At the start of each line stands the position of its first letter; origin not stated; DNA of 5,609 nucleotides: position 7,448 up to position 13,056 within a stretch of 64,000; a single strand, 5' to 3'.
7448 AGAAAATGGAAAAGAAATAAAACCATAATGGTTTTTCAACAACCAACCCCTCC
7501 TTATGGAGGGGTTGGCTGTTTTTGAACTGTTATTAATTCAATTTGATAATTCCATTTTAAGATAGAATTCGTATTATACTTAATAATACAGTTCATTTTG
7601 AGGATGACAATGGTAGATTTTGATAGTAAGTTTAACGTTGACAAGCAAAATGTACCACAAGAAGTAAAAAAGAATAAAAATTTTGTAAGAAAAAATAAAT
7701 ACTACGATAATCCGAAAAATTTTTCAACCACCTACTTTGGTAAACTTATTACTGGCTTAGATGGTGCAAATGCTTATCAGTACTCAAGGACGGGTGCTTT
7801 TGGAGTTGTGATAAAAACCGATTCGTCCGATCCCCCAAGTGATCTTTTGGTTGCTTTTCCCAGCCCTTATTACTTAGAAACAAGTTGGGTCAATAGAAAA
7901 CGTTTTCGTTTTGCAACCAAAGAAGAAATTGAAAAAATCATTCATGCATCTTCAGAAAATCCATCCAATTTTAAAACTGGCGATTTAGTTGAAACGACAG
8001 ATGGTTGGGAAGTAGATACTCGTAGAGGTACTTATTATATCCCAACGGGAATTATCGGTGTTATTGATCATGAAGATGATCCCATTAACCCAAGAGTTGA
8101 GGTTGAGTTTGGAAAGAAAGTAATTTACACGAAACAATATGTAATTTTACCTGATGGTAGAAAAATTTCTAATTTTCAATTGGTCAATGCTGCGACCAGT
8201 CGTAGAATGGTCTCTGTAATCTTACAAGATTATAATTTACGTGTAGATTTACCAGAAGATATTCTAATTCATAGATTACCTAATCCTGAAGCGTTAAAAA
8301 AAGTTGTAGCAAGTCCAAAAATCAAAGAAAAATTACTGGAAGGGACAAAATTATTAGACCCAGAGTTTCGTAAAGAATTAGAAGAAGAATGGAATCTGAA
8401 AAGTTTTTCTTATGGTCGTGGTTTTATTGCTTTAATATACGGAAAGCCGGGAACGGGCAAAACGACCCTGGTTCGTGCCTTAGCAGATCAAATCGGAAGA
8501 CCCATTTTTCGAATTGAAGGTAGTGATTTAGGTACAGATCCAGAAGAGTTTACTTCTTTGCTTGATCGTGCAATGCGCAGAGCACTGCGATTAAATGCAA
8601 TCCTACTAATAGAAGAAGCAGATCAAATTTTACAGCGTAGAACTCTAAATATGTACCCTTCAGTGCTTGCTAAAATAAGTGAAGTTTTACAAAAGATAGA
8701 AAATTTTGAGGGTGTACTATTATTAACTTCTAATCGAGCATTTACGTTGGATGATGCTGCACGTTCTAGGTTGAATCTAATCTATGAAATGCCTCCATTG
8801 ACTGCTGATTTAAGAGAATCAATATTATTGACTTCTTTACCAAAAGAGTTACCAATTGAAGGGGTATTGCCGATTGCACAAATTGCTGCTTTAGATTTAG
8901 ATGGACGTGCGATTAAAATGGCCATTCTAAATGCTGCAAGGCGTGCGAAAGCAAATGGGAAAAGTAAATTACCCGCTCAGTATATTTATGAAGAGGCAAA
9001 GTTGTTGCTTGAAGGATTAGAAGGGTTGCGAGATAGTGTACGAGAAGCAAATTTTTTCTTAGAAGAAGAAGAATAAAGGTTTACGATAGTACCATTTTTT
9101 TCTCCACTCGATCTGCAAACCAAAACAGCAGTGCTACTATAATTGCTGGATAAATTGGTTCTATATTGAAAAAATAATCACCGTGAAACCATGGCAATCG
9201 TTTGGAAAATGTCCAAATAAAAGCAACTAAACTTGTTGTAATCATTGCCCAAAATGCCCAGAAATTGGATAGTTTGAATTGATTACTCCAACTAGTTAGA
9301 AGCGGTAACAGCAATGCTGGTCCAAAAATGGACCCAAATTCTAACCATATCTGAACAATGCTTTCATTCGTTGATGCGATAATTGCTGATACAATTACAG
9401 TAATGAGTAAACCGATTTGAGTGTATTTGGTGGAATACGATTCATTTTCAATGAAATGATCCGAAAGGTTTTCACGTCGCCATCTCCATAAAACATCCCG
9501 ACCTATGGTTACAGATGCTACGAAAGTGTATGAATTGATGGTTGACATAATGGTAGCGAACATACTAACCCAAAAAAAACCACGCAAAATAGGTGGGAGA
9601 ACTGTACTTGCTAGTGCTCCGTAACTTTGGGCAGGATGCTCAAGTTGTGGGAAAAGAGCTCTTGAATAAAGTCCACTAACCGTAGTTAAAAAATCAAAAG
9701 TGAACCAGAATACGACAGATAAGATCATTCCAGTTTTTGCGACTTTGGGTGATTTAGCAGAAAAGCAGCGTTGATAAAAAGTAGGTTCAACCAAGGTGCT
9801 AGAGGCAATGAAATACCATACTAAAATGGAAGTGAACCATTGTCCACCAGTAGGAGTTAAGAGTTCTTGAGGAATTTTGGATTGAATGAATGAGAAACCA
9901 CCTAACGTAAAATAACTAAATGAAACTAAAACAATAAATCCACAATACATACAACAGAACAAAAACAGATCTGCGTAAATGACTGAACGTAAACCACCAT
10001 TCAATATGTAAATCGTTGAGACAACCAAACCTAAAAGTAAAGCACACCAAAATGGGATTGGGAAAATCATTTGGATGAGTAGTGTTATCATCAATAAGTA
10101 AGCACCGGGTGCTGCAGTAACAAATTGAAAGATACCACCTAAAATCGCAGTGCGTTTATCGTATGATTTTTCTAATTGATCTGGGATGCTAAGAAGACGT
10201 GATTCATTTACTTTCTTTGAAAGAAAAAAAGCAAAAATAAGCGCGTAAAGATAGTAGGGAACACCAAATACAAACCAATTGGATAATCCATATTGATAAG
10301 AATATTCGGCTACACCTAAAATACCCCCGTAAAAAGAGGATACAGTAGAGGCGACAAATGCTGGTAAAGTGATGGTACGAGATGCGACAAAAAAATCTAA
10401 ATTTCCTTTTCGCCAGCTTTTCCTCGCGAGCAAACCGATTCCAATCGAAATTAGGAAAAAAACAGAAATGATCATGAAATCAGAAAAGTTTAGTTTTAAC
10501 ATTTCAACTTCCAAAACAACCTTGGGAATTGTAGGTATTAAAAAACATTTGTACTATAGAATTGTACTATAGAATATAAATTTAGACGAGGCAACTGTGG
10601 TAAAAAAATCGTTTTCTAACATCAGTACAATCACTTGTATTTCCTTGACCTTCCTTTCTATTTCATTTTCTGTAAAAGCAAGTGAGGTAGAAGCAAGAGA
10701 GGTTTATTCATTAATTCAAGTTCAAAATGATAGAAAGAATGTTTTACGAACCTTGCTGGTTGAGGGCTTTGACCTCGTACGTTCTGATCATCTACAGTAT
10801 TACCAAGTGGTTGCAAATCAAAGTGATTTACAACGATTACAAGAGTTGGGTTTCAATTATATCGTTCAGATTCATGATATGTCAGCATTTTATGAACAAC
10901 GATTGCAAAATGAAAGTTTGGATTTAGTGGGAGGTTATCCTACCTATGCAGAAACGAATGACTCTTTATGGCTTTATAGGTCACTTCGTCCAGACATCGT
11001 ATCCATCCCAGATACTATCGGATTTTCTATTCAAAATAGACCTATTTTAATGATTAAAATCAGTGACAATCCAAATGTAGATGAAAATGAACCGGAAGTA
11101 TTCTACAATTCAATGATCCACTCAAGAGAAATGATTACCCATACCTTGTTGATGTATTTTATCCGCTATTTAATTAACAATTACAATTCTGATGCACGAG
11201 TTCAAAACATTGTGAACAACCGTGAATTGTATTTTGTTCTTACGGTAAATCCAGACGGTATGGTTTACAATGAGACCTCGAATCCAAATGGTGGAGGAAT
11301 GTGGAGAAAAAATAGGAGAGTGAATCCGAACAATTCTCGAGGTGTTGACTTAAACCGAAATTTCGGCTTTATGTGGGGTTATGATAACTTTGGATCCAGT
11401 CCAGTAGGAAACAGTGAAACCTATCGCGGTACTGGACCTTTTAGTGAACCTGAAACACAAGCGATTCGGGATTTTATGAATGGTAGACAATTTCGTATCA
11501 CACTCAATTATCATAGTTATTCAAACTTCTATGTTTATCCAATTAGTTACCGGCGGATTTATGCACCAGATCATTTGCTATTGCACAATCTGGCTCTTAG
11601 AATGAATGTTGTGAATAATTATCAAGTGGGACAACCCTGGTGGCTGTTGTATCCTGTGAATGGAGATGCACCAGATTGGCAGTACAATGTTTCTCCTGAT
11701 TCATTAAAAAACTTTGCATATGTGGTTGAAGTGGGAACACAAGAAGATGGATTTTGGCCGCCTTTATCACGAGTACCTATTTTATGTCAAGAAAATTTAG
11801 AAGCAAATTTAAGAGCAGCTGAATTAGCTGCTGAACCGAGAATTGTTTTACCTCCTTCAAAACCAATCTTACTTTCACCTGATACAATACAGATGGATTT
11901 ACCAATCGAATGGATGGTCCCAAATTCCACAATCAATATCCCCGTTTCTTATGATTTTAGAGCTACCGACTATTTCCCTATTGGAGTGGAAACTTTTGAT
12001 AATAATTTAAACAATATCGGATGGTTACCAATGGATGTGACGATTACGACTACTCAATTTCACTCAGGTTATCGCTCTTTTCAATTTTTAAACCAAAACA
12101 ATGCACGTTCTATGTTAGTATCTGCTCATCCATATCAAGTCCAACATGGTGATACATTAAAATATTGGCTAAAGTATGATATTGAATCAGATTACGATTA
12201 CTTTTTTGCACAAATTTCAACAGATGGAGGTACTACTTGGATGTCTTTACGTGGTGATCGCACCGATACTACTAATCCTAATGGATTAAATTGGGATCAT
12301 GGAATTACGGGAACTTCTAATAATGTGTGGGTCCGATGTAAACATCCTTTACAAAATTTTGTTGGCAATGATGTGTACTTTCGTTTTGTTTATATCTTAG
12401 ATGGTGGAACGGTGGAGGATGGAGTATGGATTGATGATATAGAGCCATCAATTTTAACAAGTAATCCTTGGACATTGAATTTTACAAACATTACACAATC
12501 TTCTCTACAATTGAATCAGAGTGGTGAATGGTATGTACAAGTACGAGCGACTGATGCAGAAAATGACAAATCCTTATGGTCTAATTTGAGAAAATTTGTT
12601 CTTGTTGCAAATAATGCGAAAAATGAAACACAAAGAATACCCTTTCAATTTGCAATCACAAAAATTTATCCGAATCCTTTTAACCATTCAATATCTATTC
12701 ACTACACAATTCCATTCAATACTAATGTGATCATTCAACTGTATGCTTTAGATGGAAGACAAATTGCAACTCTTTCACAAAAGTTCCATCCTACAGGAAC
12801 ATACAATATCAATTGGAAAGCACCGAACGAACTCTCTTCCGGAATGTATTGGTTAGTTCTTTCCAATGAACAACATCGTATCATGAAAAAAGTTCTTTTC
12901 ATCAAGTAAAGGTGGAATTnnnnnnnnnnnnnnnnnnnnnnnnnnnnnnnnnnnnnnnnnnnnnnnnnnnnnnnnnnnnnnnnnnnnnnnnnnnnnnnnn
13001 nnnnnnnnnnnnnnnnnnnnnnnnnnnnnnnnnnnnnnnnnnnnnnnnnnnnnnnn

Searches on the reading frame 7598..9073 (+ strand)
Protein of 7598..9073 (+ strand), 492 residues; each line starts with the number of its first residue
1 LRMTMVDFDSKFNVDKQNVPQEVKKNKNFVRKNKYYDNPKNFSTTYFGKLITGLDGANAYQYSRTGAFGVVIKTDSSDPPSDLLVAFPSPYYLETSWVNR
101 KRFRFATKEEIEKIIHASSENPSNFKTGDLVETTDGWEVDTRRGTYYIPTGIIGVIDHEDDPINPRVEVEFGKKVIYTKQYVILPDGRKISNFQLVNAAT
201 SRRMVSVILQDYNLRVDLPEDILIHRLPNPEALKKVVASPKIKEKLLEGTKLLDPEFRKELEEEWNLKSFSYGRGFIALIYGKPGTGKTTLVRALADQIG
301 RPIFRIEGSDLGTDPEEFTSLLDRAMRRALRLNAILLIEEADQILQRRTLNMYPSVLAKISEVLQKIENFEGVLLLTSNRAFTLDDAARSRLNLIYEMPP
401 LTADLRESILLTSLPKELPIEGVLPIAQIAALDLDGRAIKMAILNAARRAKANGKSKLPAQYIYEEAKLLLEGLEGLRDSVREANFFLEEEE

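Call 55: search_protein_families(library=pfam, proteins=[window:7598-9073:+], max_evalue=0.001)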
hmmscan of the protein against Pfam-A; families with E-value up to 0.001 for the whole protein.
window:7598-9073:+ (492 aa): 4 families
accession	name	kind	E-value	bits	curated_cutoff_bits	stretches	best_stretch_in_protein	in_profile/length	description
PF00004.35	AAA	-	4.2e-19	69.7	21.2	1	279-399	2-130/131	ATPase family associated with various cellular activities (AAA)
PF13191.12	AAA_16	-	2.5e-06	28.6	32.6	1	273-387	22-141/167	AAA ATPase domain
PF13401.12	AAA_22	-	7.7e-06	26.7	27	1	277-330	7-62/130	AAA domain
PF07728.20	AAA_5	-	0.00017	22.1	22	1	279-351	3-84/139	AAA domain (dynein-related subfamily)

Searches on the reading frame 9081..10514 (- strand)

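Call 55: search_protein_families(library=pfam, proteins=[window:9081-10514:-], max_evalue=0.001)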
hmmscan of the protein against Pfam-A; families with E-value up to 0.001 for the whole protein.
window:9081-10514:- (477 aa): 1 family
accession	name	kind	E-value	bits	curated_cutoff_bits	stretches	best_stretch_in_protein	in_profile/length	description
PF00474.23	SSF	-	1e-28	100.8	22.8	1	41-425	1-404/406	Sodium:solute symporter family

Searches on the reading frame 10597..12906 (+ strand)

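Call 55: search_protein_families(library=pfam, proteins=[window:10597-12906:+], max_evalue=0.001)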
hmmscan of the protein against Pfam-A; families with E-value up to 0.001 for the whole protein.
window:10597-12906:+ (770 aa): 3 families
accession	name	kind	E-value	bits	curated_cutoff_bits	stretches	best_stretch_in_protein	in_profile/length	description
PF00246.29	Peptidase_M14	-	5e-64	217.1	21.6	1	131-402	12-285/286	Zinc carboxypeptidase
PF20773.4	InhA-like_MAM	-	2.3e-18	66.8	26.9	1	519-616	65-161/191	Immune inhibitor A-like, MAM domain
PF18962.6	Por_Secre_tail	-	4.2e-09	37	27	1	690-766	1-73/75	Secretion system C-terminal sorting domain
